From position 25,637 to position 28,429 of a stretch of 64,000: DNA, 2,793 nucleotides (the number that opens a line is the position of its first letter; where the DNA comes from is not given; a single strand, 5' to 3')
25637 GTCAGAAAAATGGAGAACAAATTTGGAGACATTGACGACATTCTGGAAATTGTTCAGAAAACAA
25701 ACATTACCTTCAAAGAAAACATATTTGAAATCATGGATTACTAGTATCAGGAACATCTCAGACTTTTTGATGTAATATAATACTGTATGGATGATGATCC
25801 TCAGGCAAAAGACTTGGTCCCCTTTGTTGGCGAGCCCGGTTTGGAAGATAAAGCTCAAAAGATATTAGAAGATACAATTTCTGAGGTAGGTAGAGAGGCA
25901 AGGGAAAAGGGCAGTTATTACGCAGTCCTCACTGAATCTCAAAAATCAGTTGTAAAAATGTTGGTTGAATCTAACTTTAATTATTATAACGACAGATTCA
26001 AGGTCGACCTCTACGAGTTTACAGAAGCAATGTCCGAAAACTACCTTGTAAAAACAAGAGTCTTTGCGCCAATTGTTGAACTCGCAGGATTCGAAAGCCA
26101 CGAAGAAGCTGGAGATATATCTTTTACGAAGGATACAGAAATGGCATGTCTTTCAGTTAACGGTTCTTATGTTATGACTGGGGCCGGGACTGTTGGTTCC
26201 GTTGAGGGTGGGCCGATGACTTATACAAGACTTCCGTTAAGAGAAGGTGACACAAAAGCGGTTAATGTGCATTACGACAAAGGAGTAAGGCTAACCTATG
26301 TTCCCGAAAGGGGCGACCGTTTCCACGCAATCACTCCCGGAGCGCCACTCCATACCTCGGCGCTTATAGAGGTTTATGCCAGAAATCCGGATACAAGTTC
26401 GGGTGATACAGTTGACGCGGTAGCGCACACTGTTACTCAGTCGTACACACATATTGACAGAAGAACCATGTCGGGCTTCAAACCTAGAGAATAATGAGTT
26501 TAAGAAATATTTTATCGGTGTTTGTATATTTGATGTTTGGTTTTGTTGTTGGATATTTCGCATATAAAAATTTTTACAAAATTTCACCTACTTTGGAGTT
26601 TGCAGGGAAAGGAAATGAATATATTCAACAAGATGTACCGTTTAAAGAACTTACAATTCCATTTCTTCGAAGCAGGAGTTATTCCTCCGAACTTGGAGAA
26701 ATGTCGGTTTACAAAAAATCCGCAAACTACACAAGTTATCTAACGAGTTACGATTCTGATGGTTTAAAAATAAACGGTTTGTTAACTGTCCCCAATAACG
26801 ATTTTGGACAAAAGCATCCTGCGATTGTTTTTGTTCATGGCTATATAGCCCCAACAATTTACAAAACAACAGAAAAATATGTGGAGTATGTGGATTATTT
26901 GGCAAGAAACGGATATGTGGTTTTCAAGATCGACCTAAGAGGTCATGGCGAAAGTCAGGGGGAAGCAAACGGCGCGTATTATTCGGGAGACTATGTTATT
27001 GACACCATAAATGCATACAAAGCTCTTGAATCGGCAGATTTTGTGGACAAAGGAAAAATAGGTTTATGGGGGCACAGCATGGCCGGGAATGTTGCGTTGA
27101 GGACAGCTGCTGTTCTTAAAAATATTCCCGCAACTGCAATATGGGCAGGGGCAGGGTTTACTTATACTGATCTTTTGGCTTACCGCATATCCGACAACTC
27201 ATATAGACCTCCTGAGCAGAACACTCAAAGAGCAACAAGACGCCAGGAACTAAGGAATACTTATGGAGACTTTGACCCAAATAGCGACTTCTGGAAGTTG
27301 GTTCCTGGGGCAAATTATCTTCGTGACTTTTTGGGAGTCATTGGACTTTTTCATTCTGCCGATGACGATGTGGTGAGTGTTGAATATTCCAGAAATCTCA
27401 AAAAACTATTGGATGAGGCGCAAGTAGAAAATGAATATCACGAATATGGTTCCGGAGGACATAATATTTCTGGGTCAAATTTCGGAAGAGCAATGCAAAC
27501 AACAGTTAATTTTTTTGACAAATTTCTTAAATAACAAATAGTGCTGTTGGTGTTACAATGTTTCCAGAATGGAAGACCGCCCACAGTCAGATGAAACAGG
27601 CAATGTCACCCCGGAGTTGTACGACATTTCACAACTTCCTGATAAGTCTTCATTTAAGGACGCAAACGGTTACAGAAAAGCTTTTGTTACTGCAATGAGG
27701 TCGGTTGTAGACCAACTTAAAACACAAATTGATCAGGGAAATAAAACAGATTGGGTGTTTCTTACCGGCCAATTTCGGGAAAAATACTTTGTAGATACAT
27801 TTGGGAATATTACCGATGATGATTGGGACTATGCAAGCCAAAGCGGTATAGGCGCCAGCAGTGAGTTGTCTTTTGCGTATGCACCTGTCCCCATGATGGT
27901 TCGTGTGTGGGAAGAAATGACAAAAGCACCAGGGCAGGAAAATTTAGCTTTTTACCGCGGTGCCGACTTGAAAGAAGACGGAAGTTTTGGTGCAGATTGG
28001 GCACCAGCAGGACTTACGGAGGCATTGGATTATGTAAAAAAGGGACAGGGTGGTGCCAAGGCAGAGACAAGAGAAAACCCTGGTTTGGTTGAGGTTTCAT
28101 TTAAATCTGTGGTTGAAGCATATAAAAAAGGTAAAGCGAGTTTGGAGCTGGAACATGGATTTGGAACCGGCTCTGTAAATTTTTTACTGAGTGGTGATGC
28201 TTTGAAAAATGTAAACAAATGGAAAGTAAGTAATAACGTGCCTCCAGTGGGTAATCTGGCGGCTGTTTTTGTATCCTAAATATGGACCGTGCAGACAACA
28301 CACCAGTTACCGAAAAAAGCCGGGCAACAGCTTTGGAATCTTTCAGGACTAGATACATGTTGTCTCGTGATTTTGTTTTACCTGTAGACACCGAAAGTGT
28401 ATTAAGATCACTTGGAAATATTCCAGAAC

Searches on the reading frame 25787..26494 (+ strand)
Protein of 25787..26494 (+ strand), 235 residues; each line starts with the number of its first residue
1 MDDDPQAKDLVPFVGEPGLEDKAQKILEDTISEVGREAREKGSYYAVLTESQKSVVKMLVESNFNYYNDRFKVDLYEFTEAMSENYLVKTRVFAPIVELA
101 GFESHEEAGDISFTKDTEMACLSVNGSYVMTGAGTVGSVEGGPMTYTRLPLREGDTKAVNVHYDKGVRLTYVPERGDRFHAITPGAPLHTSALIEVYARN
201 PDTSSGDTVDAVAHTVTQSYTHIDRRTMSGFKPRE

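Call 3: search_protein_families(library=pfam, proteins=[window:25787-26494:+], max_evalue=0.1)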
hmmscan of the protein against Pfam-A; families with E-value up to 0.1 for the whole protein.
window:25787-26494:+ (235 aa): 1 family
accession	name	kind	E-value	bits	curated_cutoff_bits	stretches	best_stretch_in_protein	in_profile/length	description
PF23525.1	Methyltransf_36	-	0.029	14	27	1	66-124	210-267/268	AprA MT2-like domain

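Call 4: search_protein_families(library=padloc, proteins=[window:25787-26494:+], max_evalue=0.1)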
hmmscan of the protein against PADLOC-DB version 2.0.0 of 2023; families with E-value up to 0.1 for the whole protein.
window:25787-26494:+ (235 aa): 0 families

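Call 5: search_protein_families(library=ncbifam, proteins=[window:25787-26494:+], max_evalue=0.1)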
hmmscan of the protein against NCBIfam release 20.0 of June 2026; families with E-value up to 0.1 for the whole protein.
window:25787-26494:+ (235 aa): 0 families

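Call 7: search_protein_families(library=phrogs, proteins=[window:25787-26494:+], max_evalue=0.01)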
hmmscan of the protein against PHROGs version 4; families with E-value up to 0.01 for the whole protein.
window:25787-26494:+ (235 aa): 0 families

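Call 35: find_homologous_proteins(query=window:25787-26494:+)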
Query window:25787-26494:+ (235 aa): 6 proteins with E <= 0.001 among 305 candidates.
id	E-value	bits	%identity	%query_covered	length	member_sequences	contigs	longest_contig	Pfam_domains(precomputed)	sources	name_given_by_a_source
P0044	1.4e-142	491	94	100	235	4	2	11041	-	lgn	-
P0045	1.6e-99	350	71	97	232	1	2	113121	-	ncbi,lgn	-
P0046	4.8e-64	234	50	100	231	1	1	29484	-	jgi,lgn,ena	-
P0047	3.7e-61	225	49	100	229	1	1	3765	-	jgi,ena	-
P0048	1.0e-60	223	51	100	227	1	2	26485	-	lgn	-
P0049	8.3e-56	207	47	95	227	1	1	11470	-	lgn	-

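Call 37: find_encoding_contigs(protein=P0046, flank=10000, max_places=1)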
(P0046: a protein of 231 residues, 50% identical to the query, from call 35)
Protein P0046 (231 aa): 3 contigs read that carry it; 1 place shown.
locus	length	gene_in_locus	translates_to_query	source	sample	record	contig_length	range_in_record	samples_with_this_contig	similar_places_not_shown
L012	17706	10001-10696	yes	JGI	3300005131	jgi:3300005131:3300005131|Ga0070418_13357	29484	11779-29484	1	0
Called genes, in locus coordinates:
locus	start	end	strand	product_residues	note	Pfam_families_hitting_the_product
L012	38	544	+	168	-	-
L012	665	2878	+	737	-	-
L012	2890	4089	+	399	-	-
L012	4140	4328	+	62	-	-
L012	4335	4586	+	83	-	PF04226:Transgly_assoc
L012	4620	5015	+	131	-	-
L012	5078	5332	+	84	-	-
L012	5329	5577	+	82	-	PF12732:YtxH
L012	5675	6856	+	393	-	PF00083:Sugar_tr, PF07690:MFS_1, PF12832:MFS_1_like, PF06779:MFS_4, PF07690:MFS_1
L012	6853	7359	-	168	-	PF01988:VIT1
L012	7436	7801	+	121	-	-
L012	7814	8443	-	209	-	-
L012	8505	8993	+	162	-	-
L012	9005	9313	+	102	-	-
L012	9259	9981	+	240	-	-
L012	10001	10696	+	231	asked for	-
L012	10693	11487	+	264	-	-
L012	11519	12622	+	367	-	PF01926:MMR_HSR1, PF02421:FeoB_N, PF06071:YchF-GTPase_C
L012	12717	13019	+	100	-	-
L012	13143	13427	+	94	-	PF01250:Ribosomal_S6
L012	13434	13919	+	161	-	PF00436:SSB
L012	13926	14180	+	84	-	PF01084:Ribosomal_S18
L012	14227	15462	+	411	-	PF22694:CtpB_N-like (weak), PF13180:PDZ_2 (faint), PF00595:PDZ (weak), PF17820:PDZ_6 (faint), PF03572:Peptidase_S41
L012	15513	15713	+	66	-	-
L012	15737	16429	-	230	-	PF03462:PCRF, PF00472:RF-1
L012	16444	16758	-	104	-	PF01197:Ribosomal_L31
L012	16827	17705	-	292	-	?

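Call 38: find_encoding_contigs(protein=P0048, flank=10000, max_places=1)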
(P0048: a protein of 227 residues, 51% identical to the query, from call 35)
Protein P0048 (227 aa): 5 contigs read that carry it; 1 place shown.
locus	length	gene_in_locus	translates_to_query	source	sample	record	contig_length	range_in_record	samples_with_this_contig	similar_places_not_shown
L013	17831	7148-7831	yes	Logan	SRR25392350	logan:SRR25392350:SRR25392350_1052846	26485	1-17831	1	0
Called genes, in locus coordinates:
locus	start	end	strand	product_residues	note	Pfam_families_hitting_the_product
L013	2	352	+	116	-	?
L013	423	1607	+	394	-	PF00083:Sugar_tr, PF07690:MFS_1, PF13347:MFS_2, PF05977:MFS_3 (faint), PF12832:MFS_1_like, PF06779:MFS_4, PF07690:MFS_1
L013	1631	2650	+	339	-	PF05448:AXE1 (weak), PF02129:Peptidase_S15, PF20434:BD-FAE (weak), PF00561:Abhydrolase_1, PF12146:Hydrolase_4, PF12697:Abhydrolase_6, PF00326:Peptidase_S9, PF08840:BAAT_C (weak), +1 more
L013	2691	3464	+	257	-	-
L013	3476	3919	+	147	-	-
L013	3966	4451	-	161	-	PF01988:VIT1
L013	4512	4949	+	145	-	-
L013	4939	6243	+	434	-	-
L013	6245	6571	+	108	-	-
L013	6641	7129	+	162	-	-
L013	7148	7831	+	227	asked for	-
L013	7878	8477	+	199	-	PF13489:Methyltransf_23 (weak)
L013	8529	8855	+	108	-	-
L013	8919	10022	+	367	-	PF01926:MMR_HSR1, PF02421:FeoB_N, PF06071:YchF-GTPase_C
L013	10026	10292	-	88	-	-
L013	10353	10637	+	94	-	PF01250:Ribosomal_S6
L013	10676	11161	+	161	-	PF00436:SSB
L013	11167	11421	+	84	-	PF01084:Ribosomal_S18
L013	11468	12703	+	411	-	PF22694:CtpB_N-like (weak), PF00595:PDZ (weak), PF17820:PDZ_6 (faint), PF03572:Peptidase_S41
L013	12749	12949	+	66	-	-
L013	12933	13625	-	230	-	PF03462:PCRF, PF00472:RF-1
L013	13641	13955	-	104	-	PF01197:Ribosomal_L31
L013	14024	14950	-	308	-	PF00892:EamA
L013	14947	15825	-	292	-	PF13393:tRNA-synt_His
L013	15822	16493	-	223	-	-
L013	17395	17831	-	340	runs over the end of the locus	-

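Call 39: find_encoding_contigs(protein=P0049, flank=10000, max_places=1)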
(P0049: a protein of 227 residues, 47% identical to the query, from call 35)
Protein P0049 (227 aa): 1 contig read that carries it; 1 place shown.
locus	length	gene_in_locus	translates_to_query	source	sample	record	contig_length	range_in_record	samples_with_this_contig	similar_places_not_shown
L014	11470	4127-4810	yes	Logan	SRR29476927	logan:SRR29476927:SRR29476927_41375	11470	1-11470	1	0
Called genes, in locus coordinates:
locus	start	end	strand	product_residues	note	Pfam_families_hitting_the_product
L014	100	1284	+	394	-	PF00083:Sugar_tr, PF07690:MFS_1, PF12832:MFS_1_like, PF13347:MFS_2, PF06779:MFS_4, PF07690:MFS_1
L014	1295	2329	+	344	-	PF05448:AXE1 (faint), PF02129:Peptidase_S15, PF20434:BD-FAE (weak), PF00561:Abhydrolase_1, PF12146:Hydrolase_4, PF12697:Abhydrolase_6, PF00326:Peptidase_S9, PF08840:BAAT_C (weak)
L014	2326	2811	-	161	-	PF01988:VIT1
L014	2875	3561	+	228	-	-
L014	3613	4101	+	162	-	-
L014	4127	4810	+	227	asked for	-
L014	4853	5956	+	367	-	PF01926:MMR_HSR1, PF02421:FeoB_N, PF06071:YchF-GTPase_C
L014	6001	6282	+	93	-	PF01250:Ribosomal_S6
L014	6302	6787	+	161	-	PF00436:SSB, PF22657:SSB_1 (faint)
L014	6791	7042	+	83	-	PF01084:Ribosomal_S18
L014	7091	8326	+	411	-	PF22694:CtpB_N-like (weak), PF00595:PDZ (weak), PF13180:PDZ_2 (faint), PF17820:PDZ_6 (weak), PF03572:Peptidase_S41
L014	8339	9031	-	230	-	PF03462:PCRF, PF00472:RF-1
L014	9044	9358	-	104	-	PF01197:Ribosomal_L31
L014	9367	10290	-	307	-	PF00892:EamA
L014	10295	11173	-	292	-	PF13393:tRNA-synt_His, PF00152:tRNA-synt_2 (faint), PF13393:tRNA-synt_His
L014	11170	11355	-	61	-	-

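Call 71: search_solved_structures(query=A3, max_evalue=5)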
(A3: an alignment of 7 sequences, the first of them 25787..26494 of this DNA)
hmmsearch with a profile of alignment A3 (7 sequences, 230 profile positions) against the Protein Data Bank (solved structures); distinct sequences matched with E-value up to 5: 8.
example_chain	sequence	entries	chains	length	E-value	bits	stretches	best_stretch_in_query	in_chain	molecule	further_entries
5cwb_A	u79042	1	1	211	0.0055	19.7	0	20-62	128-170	Designed helical repeat protein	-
7mwr_B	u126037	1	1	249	0.033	17.2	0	19-62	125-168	LHD101B4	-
9drl_A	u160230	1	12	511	0.15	15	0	20-62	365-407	T33-549_B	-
8cwy_A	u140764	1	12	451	0.2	14.6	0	20-61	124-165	T32-15-1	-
8cws_A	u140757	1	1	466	0.25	14.3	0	20-61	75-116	F4132-2 Chain A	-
2i9f_A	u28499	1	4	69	0.49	13.4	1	101-145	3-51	Nucleocapsid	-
7lv8_C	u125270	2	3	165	0.76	12.7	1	94-150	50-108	Histone doublet Beta-Alpha (Alpha)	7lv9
8dvw_A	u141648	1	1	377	1.1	12.2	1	15-136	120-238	N, N'-diacetylbacillosaminyl-diphospho-undecaprenol alpha-1,3-N-acetylgalactosaminyltransf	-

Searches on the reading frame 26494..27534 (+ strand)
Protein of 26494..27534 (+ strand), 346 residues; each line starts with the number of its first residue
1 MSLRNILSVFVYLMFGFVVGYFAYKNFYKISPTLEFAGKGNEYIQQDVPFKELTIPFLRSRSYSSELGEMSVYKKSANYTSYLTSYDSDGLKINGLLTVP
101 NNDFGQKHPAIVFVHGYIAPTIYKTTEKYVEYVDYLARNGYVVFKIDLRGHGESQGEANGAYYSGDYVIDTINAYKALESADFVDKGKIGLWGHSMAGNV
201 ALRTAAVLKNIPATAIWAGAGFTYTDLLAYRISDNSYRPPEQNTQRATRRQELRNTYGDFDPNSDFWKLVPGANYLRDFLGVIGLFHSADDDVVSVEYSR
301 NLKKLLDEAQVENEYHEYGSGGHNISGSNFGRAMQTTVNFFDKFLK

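Call 3: search_protein_families(library=pfam, proteins=[window:26494-27534:+], max_evalue=0.1)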
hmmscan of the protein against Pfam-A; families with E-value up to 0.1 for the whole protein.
window:26494-27534:+ (346 aa): 16 families
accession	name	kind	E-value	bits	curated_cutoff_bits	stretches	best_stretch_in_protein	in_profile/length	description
PF12146.15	Hydrolase_4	-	2.1e-15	57.1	27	1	107-222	3-111/239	Serine aminopeptidase, S33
PF00561.26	Abhydrolase_1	-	1.1e-13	51.9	25.8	1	109-207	1-89/245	alpha/beta hydrolase fold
PF12697.13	Abhydrolase_6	-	3.6e-10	41.3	26.3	1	111-240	1-113/217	Alpha/beta hydrolase family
PF00326.27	Peptidase_S9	-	6.3e-10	39.3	22.6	1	134-345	8-210/213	Prolyl oligopeptidase family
PF05448.18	AXE1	-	1.3e-08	34.5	21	1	83-214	59-203/321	Acetyl xylan esterase (AXE1)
PF02129.25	Peptidase_S15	-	4.2e-08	33.6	23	1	89-207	1-115/262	X-Pro dipeptidyl-peptidase (S15 family)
PF08840.17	BAAT_C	-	9.3e-07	29.5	20.9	1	173-326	8-161/210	BAAT / Acyl-CoA thioester hydrolase C terminal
PF20434.5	BD-FAE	-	4.5e-05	23.5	26.8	1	105-305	10-214/215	BD-FAE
PF01738.24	DLH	-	0.00016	21.7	21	1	94-220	2-130/217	Dienelactone hydrolase family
PF06500.17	FrsA-like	-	0.00039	19.8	22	1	73-206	157-284/414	Esterase FrsA-like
PF12740.14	PETase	-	0.0007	19.5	28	1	104-214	50-152/263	PET hydrolase-like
PF00756.26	Esterase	-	0.0048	17.1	22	0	99-206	14-134/251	Putative esterase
PF03583.20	LIP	-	0.0073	16.1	23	1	136-209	22-92/286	Secretory lipase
PF02230.22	Abhydrolase_2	-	0.011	16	23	0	284-332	160-208/217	Phospholipase/Carboxylesterase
PF07859.19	Abhydrolase_3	-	0.014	15.6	25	1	170-324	51-207/210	alpha/beta hydrolase fold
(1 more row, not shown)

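Call 4: search_protein_families(library=padloc, proteins=[window:26494-27534:+], max_evalue=0.1)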
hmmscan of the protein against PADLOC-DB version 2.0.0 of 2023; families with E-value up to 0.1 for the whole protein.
window:26494-27534:+ (346 aa): 0 families

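Call 5: search_protein_families(library=ncbifam, proteins=[window:26494-27534:+], max_evalue=0.1)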
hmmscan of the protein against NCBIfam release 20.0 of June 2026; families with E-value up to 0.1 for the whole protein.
window:26494-27534:+ (346 aa): 22 families
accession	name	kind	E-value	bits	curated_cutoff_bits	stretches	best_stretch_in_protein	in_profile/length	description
NF007857.0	PRK10566.1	equivalog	3.1e-11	43.5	201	1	94-344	13-248/249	esterase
NF047920.1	lactonase_UilS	equivalog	2.3e-10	40.7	400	1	98-211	14-122/285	UilS family quorum-quenching N-acyl-homoserine lactonase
TIGR01607.1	PST-A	paralog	3.7e-07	29.6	218.25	1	132-210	66-165/332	Plasmodium subtelomeric family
TIGR00976.1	CocE_NonD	subfamily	6.4e-07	28.8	66.3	1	89-195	5-105/550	CocE/NonD family hydrolase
TIGR03695.1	menH_SHCHC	equivalog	8.2e-06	25.4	208.55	1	108-208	2-92/252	2-succinyl-6-hydroxy-2,4-cyclohexadiene-1-carboxylate synthase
NF011457.0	PRK14875.1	equivalog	2.3e-05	23.5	307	1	105-207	128-218/372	acetoin dehydrogenase dihydrolipoyllysine-residue acetyltransferase subunit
NF041096.1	esterase_EstD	equivalog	2.5e-05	23.5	600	1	91-228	145-282/421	esterase EstD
NF003460.0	PRK05077.1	equivalog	0.00012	21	477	1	88-207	176-285/414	esterase FrsA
TIGR03101.1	hydr2_PEP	hypoth_equivalog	0.00035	20.2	202.75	1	107-209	24-121/266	hydrolase 2, exosortase A system-associated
NF051488.1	bifunc_PcaDC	exception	0.00053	19.2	390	1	129-206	28-97/375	bifunctional 3-oxoadipate enol-lactonase/4-carboxymuconolactone decarboxylase PcaDC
NF053518.1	DipepPtdsDpp5Prph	equivalog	0.0007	18.2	900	1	97-198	414-517/655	dipeptidyl-peptidase Dpp5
NF052543.1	PhlpBipLPA4030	equivalog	0.0027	17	450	1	70-159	36-116/312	phospholipase BipL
NF051441.1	BisHyethTerphBdeA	equivalog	0.0035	16.7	520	1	130-207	116-188/305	bis(hydroxyethyl) terephthalate hydrolase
TIGR02427.1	protocat_pcaD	equivalog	0.0039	16.6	255.85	1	139-206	38-98/251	3-oxoadipate enol-lactonase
TIGR03100.1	hydr1_PEP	hypoth_equivalog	0.0049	16.2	168.45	1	128-176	45-93/274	hydrolase 1, exosortase A system-associated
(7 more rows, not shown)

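Call 7: search_protein_families(library=phrogs, proteins=[window:26494-27534:+], max_evalue=0.01)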
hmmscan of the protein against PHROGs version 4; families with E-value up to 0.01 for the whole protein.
window:26494-27534:+ (346 aa): 4 families
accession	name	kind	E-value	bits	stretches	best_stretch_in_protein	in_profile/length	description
phrog_789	-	other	8.9e-12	45.5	1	84-206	335-439/637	esterase/lipase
phrog_3341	-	other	0.0011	19.5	0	85-153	21-84/267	esterase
phrog_18070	-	unknown function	0.0045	16.6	1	90-207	178-285/414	-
phrog_18103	-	other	0.0072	17.3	0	106-154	26-71/178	esterase/lipase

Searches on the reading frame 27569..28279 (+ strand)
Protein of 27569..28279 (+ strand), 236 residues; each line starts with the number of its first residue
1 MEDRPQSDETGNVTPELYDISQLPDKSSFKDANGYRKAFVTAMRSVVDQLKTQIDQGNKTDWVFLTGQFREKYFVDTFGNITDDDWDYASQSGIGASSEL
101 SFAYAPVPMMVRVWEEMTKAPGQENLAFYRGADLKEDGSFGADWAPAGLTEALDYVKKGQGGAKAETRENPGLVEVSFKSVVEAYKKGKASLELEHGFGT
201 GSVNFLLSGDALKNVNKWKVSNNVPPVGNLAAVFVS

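Call 3: search_protein_families(library=pfam, proteins=[window:27569-28279:+], max_evalue=0.1)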
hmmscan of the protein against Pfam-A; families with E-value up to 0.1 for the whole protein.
window:27569-28279:+ (236 aa): 0 families

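Call 4: search_protein_families(library=padloc, proteins=[window:27569-28279:+], max_evalue=0.1)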
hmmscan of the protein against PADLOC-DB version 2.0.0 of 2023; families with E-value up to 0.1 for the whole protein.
window:27569-28279:+ (236 aa): 0 families

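Call 5: search_protein_families(library=ncbifam, proteins=[window:27569-28279:+], max_evalue=0.1)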
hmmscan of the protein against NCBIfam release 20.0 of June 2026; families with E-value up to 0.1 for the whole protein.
window:27569-28279:+ (236 aa): 0 families

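Call 7: search_protein_families(library=phrogs, proteins=[window:27569-28279:+], max_evalue=0.01)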
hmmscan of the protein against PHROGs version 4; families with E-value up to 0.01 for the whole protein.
window:27569-28279:+ (236 aa): 0 families

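Call 49: search_protein_representatives(protein=window:27569-28279:+)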
Query: 236 residues. Proteins with E-value up to 0.001 (for the whole library): 4; up to 1e-10: 1; up to 1e-30: 1. The best 4 are listed.
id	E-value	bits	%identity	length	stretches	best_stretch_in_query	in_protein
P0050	3.2e-138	475.2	90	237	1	1-236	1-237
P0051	1.3e-09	54.4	29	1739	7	153-229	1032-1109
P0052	1.6e-04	37.7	43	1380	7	138-167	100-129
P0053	3.9e-04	36.5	30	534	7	88-116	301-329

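Call 50: search_protein_families(library=pfam, proteins=[P0051, P0052, P0053], max_evalue=0.001)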
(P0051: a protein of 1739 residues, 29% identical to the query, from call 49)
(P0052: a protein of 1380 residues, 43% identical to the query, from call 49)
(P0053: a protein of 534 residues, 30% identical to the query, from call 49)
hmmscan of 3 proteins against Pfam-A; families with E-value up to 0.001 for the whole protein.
P0051 (1739 aa): 8 families
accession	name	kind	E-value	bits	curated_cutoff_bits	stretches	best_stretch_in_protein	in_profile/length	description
PF02368.24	Big_2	-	1.5e-261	845.6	22.8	19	979-1055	1-79/79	Bacterial Ig-like domain (group 2)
PF22359.2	Big-like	-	9.6e-86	282.3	27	10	1104-1138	12-47/48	Bacterial Ig-like domain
PF21461.3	HL_N-beta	-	1.1e-32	112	27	0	1260-1295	15-50/57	Hyaluronate lyase, N-terminal beta-sheet domain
PF21764.3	Invasin_D4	-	5.7e-32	110.5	27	0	503-544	21-61/88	Invasin, domain 4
PF20578.4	aBig_2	-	1.9e-06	28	27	0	674-718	25-69/89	Atrophied bacterial Ig domain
PF11033.13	ComJ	-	3.9e-06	27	25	0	232-277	72-117/122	Competence protein J (ComJ)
PF13158.11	DUF3993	-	0.00013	22.6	22.4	0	1207-1267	16-76/118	Protein of unknown function (DUF3993)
PF13927.12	Ig_3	-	0.00028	21.7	30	0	572-614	4-44/78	Immunoglobulin domain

P0052 (1380 aa): 0 families

P0053 (534 aa): 3 families
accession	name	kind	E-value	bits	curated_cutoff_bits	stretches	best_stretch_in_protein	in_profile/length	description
PF02935.21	COX7C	-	4.1e-16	59.5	25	0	354-377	12-35/64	Cytochrome c oxidase subunit VIIc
PF14597.12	Lactamase_B_5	-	6.7e-10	39.2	28.4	0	424-447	21-44/199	Metallo-beta-lactamase superfamily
PF00706.22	Toxin_4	-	0.00033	21.5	27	0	20-42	13-36/43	Anenome neurotoxin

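Call 72: search_solved_structures(query=A4, max_evalue=5)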
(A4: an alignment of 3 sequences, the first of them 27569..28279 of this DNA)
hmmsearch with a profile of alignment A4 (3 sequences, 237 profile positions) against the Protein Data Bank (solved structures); distinct sequences matched with E-value up to 5: 0.
